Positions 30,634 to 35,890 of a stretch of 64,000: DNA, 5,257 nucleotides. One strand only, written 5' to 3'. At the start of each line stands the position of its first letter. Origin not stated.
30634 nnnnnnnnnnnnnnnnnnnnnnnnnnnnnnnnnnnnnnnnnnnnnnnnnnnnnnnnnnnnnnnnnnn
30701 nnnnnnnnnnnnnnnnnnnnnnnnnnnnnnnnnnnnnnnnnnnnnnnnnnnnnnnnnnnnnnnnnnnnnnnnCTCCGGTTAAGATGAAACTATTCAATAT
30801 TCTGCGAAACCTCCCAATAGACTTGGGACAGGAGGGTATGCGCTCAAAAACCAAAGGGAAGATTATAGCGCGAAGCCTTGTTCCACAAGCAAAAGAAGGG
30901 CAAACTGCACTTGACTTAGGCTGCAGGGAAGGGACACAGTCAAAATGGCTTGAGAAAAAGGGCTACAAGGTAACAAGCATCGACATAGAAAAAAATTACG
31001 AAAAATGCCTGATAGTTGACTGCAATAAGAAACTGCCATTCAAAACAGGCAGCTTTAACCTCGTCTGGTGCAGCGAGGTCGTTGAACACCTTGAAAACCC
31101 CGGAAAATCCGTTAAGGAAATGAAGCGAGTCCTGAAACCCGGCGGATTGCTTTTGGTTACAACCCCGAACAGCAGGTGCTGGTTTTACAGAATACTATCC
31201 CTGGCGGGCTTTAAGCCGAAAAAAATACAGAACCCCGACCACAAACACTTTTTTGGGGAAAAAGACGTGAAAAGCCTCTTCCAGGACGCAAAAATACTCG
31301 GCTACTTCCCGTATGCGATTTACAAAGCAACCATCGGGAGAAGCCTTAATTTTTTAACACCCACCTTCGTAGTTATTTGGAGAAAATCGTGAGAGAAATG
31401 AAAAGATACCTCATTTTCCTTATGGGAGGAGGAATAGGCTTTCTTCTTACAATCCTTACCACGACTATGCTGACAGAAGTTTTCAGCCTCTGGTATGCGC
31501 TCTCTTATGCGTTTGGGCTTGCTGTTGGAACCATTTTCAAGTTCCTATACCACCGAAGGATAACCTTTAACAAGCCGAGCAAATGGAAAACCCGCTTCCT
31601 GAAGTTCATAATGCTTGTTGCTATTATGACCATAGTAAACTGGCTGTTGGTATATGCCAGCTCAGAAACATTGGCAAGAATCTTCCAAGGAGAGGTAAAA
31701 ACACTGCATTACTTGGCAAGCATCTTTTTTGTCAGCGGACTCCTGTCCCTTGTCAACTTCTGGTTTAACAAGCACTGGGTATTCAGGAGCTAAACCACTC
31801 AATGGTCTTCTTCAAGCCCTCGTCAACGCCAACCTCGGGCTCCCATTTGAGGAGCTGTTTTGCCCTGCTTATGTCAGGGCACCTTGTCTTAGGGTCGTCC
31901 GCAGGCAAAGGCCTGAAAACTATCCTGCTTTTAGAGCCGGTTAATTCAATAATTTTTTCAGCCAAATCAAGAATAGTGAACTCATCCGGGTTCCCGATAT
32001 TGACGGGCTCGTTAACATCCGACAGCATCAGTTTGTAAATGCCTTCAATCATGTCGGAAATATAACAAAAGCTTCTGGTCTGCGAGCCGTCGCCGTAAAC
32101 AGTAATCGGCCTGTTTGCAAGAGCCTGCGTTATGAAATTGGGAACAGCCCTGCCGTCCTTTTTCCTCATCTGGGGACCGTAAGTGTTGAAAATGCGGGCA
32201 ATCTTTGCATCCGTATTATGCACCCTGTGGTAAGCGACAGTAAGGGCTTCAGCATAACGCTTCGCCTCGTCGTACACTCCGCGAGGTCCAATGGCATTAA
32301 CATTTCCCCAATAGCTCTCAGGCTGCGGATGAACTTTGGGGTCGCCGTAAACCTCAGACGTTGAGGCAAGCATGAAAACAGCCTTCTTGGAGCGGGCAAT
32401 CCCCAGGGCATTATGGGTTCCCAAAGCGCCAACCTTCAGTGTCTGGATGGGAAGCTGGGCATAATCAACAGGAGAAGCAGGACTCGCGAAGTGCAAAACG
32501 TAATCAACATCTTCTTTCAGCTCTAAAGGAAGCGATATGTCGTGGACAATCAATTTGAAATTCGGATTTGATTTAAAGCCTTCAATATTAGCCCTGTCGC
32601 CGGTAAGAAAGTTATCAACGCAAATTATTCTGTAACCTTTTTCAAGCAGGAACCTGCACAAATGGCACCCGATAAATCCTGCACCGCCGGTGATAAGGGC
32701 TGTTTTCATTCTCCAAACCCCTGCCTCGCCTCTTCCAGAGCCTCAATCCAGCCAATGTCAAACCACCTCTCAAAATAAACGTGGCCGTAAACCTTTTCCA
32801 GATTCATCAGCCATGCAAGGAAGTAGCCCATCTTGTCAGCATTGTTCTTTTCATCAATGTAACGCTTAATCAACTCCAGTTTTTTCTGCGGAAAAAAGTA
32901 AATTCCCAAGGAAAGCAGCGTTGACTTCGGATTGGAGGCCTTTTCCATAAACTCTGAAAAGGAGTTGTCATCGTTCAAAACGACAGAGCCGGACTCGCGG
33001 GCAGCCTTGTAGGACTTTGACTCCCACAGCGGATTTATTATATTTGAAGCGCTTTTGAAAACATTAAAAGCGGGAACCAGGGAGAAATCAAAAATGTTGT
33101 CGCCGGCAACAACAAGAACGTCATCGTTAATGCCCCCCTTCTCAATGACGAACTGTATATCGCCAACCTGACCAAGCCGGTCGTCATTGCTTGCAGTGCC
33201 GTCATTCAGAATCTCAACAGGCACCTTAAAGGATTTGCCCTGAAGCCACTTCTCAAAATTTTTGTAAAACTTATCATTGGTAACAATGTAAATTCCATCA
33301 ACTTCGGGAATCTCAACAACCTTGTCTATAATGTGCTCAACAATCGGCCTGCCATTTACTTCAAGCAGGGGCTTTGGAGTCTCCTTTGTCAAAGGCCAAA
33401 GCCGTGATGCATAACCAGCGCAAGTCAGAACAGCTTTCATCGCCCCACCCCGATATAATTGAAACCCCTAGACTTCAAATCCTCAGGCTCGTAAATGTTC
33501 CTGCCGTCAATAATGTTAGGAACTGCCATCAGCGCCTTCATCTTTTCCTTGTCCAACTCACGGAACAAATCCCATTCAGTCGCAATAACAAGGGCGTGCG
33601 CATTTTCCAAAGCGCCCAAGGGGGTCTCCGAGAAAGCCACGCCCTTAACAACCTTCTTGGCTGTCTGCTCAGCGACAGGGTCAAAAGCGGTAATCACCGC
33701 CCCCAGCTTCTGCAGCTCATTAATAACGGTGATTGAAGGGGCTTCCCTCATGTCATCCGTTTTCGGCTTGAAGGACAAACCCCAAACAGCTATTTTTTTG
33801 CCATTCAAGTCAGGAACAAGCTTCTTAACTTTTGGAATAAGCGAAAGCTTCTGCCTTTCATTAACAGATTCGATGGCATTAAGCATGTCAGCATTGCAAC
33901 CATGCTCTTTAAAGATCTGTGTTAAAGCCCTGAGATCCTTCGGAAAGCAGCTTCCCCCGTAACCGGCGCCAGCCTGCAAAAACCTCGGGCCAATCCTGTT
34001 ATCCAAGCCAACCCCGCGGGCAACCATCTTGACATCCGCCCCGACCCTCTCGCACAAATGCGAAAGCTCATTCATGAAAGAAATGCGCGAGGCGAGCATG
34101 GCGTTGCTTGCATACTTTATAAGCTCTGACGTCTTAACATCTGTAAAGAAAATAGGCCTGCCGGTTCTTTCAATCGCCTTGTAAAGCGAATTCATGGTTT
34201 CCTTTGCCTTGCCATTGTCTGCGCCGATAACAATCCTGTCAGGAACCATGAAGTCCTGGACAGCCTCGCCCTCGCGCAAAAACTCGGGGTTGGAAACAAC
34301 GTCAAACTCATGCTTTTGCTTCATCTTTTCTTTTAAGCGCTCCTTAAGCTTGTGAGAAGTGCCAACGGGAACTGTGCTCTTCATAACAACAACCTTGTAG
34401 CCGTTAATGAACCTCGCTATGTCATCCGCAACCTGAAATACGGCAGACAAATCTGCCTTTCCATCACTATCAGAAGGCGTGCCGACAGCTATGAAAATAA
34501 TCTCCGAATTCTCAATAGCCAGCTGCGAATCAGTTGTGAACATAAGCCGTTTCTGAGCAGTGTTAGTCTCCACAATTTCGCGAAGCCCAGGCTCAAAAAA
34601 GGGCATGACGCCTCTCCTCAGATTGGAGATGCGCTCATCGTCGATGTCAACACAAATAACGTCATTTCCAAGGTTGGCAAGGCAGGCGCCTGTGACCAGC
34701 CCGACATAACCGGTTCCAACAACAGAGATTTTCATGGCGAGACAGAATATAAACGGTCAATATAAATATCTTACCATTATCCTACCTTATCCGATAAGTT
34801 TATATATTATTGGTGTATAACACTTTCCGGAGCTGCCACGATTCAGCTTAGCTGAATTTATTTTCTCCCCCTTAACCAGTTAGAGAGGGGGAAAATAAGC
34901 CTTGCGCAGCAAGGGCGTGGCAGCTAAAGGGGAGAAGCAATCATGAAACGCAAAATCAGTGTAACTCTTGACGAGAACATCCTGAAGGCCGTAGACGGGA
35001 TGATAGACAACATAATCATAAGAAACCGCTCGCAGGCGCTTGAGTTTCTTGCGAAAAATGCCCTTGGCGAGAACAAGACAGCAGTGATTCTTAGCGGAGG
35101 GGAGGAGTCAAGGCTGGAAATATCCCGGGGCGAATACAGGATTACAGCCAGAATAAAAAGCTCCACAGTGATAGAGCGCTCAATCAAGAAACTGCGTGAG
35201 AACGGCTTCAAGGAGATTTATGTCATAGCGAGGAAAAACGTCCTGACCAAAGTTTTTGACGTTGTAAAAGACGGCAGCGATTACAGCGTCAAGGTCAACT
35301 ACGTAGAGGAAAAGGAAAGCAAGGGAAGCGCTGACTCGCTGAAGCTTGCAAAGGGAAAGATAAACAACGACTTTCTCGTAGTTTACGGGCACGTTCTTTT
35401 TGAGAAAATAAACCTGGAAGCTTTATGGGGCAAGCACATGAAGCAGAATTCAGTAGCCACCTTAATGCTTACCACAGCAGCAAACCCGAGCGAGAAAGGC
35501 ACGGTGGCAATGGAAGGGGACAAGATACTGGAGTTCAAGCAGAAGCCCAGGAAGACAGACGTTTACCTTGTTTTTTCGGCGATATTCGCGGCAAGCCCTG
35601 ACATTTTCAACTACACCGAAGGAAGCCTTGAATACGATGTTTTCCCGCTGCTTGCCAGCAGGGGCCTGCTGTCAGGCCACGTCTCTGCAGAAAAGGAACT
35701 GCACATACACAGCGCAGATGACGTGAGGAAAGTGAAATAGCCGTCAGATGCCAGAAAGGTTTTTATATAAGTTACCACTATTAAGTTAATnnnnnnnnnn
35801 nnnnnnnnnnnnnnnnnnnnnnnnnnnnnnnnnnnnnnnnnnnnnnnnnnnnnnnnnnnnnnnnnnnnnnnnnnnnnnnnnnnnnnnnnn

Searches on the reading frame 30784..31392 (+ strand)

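Call 9: search_protein_families(library=pfam, proteins=[window:30784-31392:+], max_evalue=0.001)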
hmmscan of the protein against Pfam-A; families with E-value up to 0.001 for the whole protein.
window:30784-31392:+ (202 aa): 10 families
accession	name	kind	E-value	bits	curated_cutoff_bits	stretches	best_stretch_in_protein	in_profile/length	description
PF13489.12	Methyltransf_23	-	6.5e-19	68.7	27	1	28-169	13-157/164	Methyltransferase domain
PF08241.18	Methyltransf_11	-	7.6e-19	68.6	21.2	1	43-124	1-94/95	Methyltransferase domain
PF13649.12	Methyltransf_25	-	3.3e-12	47.4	27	1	43-121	2-97/97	Methyltransferase domain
PF13847.12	Methyltransf_31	-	2.1e-11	44.1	27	1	79-134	62-118/145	Methyltransferase domain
PF08242.18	Methyltransf_12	-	2.4e-09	38.3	30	1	43-123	1-98/98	Methyltransferase domain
PF05148.21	Methyltransf_8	-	4.1e-08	33.8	27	1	28-150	63-185/219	Hypothetical methyltransferase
PF03141.22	Methyltransf_29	-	9e-06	25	23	1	75-128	166-220/506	Putative S-adenosyl-L-methionine-dependent methyltransferase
PF03848.20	TehB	-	2.4e-05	24.3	20.4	1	41-71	33-63/193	Tellurite resistance protein TehB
PF01209.24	Ubie_methyltran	-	4.7e-05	23.3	20.1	1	77-125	103-151/233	ubiE/COQ5 methyltransferase family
PF07021.18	MetW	-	5.6e-05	23.3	21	1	36-138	11-120/193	Methionine biosynthesis protein MetW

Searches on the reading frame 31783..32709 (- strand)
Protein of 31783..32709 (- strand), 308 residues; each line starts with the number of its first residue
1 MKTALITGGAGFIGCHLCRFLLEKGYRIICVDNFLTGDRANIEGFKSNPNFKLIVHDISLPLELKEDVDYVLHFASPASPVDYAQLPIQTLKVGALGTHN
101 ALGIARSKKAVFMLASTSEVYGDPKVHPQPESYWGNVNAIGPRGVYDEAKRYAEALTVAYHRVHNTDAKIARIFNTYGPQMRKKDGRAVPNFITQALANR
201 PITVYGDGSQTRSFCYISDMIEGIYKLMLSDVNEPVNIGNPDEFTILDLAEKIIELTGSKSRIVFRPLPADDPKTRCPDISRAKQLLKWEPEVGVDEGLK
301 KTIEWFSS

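Call 9: search_protein_families(library=pfam, proteins=[window:31783-32709:-], max_evalue=0.001)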
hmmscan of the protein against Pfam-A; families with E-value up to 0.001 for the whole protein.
window:31783-32709:- (308 aa): 6 families
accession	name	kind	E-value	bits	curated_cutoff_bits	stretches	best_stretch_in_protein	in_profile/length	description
PF16363.11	GDP_Man_Dehyd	-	1.4e-50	173.1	27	1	5-302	1-332/332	GDP-mannose 4,6 dehydratase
PF01370.27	Epimerase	-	8.9e-48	163.2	20.9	1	4-239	1-240/240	NAD dependent epimerase/dehydratase family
PF02719.21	Polysacc_synt_2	-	3.2e-08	33.5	20.2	1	139-261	131-251/293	Polysaccharide biosynthesis protein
PF01073.25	3Beta_HSD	-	3.4e-08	33.3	22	1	5-157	1-157/280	3-beta hydroxysteroid dehydrogenase/isomerase family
PF07993.18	NAD_binding_4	-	6.8e-06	25.9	20.1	0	63-173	84-204/258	Male sterility protein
PF04321.23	RmlD_sub_bind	-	3.8e-05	23.3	27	1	4-263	3-236/287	RmlD substrate binding domain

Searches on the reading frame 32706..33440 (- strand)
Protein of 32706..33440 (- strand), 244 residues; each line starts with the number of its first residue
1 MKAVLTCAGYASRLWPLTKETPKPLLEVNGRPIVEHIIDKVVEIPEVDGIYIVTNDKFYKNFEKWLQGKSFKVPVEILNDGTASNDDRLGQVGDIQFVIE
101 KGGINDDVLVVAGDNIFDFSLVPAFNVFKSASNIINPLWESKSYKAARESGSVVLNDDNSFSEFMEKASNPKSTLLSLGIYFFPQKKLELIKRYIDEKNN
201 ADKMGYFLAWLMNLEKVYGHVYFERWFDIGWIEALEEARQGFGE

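Call 9: search_protein_families(library=pfam, proteins=[window:32706-33440:-], max_evalue=0.001)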
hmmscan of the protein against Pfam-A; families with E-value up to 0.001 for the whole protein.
window:32706-33440:- (244 aa): 4 families
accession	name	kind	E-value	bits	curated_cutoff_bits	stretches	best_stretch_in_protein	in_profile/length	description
PF00483.29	NTP_transferase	-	1.8e-26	93.7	21.2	1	2-240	1-240/245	Nucleotidyl transferase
PF12804.13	NTP_transf_3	-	3.3e-08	34.3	27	1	3-117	1-98/160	MobA-like NTP transferase domain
PF02348.25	CTP_transf_3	-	3.8e-06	27.3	22.6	1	23-82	16-75/217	Cytidylyltransferase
PF01128.25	IspD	-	8.8e-05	22.8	27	1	2-80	2-73/221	2-C-methyl-D-erythritol 4-phosphate cytidylyltransferase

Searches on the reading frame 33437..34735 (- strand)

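Call 9: search_protein_families(library=pfam, proteins=[window:33437-34735:-], max_evalue=0.001)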
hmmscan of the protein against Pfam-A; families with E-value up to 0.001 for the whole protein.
window:33437-34735:- (432 aa): 4 families
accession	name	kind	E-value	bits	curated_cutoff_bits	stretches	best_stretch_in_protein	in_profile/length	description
PF03721.20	UDPG_MGDP_dh_N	-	2.8e-69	232.9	27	1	1-183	1-186/187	UDP-glucose/GDP-mannose dehydrogenase family, NAD binding domain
PF00984.24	UDPG_MGDP_dh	-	7.7e-37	125.7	25.4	1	201-293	1-93/94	UDP-glucose/GDP-mannose dehydrogenase family, central domain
PF03720.21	UDPG_MGDP_dh_C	-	4.8e-31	107.6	30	1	316-417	1-103/103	UDP-glucose/GDP-mannose dehydrogenase family, UDP binding domain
PF02558.23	ApbA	-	0.00039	20.5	22.2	1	3-114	1-104/150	Ketopantoate reductase PanE/ApbA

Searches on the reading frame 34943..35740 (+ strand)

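Call 9: search_protein_families(library=pfam, proteins=[window:34943-35740:+], max_evalue=0.001)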
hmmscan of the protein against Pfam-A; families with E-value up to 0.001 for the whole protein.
window:34943-35740:+ (265 aa): 2 families
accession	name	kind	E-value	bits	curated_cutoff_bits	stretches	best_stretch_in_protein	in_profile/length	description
PF00483.29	NTP_transferase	-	8.7e-20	71.8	21.2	1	47-225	2-188/245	Nucleotidyl transferase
PF12804.13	NTP_transf_3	-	5.2e-05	23.9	27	1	47-143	1-87/160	MobA-like NTP transferase domain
